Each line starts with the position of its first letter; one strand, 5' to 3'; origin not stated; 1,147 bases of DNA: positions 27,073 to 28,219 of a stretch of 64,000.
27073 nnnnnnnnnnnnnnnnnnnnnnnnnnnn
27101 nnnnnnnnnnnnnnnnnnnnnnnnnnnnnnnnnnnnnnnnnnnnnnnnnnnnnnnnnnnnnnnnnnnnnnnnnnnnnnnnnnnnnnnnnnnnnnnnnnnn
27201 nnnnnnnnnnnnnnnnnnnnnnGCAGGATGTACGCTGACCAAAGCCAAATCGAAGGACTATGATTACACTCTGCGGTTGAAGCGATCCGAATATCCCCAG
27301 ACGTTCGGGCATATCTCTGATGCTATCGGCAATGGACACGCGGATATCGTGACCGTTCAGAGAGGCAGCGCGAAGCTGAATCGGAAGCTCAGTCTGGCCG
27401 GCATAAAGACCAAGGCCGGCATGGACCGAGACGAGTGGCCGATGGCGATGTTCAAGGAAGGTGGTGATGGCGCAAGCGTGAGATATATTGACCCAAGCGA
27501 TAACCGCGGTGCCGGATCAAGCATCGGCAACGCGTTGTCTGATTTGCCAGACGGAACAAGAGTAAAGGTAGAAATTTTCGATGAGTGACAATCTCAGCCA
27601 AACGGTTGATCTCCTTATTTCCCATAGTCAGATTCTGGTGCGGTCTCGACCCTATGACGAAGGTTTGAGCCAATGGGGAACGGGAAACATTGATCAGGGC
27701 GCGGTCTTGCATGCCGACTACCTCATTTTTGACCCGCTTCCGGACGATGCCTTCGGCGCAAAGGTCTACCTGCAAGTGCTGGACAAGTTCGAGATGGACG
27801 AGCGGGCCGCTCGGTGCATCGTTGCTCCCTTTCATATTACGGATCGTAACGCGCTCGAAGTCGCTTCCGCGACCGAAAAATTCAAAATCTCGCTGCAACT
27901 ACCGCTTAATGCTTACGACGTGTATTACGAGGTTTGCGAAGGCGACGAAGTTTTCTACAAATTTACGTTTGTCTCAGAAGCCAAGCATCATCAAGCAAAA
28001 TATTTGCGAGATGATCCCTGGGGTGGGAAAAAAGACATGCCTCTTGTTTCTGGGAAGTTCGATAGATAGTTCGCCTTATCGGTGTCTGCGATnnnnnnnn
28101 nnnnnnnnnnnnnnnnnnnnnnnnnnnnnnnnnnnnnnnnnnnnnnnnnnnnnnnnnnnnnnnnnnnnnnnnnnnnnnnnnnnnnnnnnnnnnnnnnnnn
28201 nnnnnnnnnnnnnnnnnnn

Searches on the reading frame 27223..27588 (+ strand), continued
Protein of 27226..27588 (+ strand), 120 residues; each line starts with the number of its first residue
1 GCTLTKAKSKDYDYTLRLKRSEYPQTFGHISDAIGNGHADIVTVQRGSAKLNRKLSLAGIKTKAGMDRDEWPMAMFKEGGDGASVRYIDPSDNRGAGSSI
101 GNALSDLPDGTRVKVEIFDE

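Call 64: predict_structure(alignment_id=A1)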
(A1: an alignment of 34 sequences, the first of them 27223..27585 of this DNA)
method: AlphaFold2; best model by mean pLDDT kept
length: 121 residues; sequences in the alignment: 34
mean_pLDDT: 97.1   pTM: 0.89
mean pLDDT of the five models: 97.1, 96.9, 96.8, 96.8, 96.6
residues with pLDDT >= 90: 117; 70-90: 2; 50-70: 2; < 50: 0
segments of 3 or more residues with pLDDT < 50: none
pLDDT, mean of each block of 10 residues (from residue 1): 92 98 98 98 98 97 98 98 98 98 98 97 69
secondary structure, 60 per line:
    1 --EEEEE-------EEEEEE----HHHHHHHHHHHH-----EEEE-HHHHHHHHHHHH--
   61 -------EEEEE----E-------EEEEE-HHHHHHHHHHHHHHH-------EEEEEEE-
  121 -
elements in order: E3-7 E15-20 H25-36 E42-45 H47-58 E68-72 E85-89 H91-105 E113-119

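Call 66: fold_search(model_id=the predicted structure, library=pdb)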
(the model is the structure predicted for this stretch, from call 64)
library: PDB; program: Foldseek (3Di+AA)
matches with E <= 10: 171; with E <= 0.001: 3
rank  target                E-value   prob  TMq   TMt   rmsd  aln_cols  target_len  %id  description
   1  9fj7                  1.8e-14  1.00  0.89  0.97   1.1       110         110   55  Nuclease NucB from Bacillus licheniformis mutant N117Q (released 2025-06-11)
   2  6ejs                  4.5e-14  1.00  0.82  0.90   1.5       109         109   56  Nuclease NucB from Bacillus licheniformis in P212121 space group (released 2019-04-10)
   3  5omt                  1.1e-13  1.00  0.86  0.96   0.9       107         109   57  Endonuclease NucB (released 2017-11-15)
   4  3lf0_A                1.6e+00  0.04  0.17  0.20  12.1        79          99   20  Crystal structure of the ATP bound Mycobacterium tuberculosis nitrogen regulatory PII protein (released 2010-07-07)
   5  3zqq_C                1.7e+00  0.02  0.16  0.14  21.0       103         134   14  Crystal structure of the full-length small terminase from a SPP1-like bacteriophage (released 2011-12-28)
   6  8pk0_N                1.9e+00  0.04  0.18  0.16  11.9        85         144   13  human mitoribosomal large subunit assembly intermediate 1 with GTPBP10-GTPBP7 (released 2023-12-13)
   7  1qy7_A                1.9e+00  0.03  0.16  0.17  16.5        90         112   13  The structure of the PII protein from the cyanobacteria Synechococcus sp. PCC 7942 (released 2003-09-23)
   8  6jeo_bD               2.0e+00  0.01  0.13  0.16  13.3        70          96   17  Structure of PSI tetramer from Anabaena (released 2019-11-13)
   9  6inx                  2.1e+00  0.03  0.15  0.07  11.9        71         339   14  Structural insights into a novel glycoside hydrolase family 18 N-acetylglucosaminidase from Paenibacillus barengoltzii (released 2019-10-30)
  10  4v63_BQ               2.1e+00  0.02  0.17  0.15  16.3       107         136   17  Structural basis for translation termination on the 70S ribosome. (released 2014-07-09)
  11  3gr1_A                2.2e+00  0.02  0.19  0.13  17.2       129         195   12  Periplasmic domain of the T3SS inner membrane protein PrgH from S.typhimurium (fragment 170-392) (released 2009-05-19)
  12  4cnz_A                2.4e+00  0.03  0.17  0.20  11.8        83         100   12  Structure of PII signaling protein GlnZ from Azospirillum brasilense in complex with adenosine diphosphate (released 2014-05-28)
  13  3zqp_C                2.4e+00  0.02  0.16  0.24  18.7        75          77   16  Crystal structure of the small terminase oligomerization domain from a SPP1-like bacteriophage (released 2011-12-28)
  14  3rrk                  2.6e+00  0.02  0.18  0.10  14.1       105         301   14  Crystal structure of the cytoplasmic N-terminal domain of subunit I, homolog of subunit a, of V-ATPase (released 2011-08-10)
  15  6rwx_A                2.7e+00  0.02  0.19  0.13  16.8       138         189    9  Periplasmic inner membrane ring of the Shigella type 3 secretion system (released 2020-02-12)
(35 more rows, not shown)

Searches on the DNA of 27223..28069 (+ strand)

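Call 59: search_dna_similar(query=window:27223-28069:+, collection=plasmids, mode=distant, max_rows=20)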
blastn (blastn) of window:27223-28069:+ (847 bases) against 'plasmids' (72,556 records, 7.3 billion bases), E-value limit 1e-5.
No match.
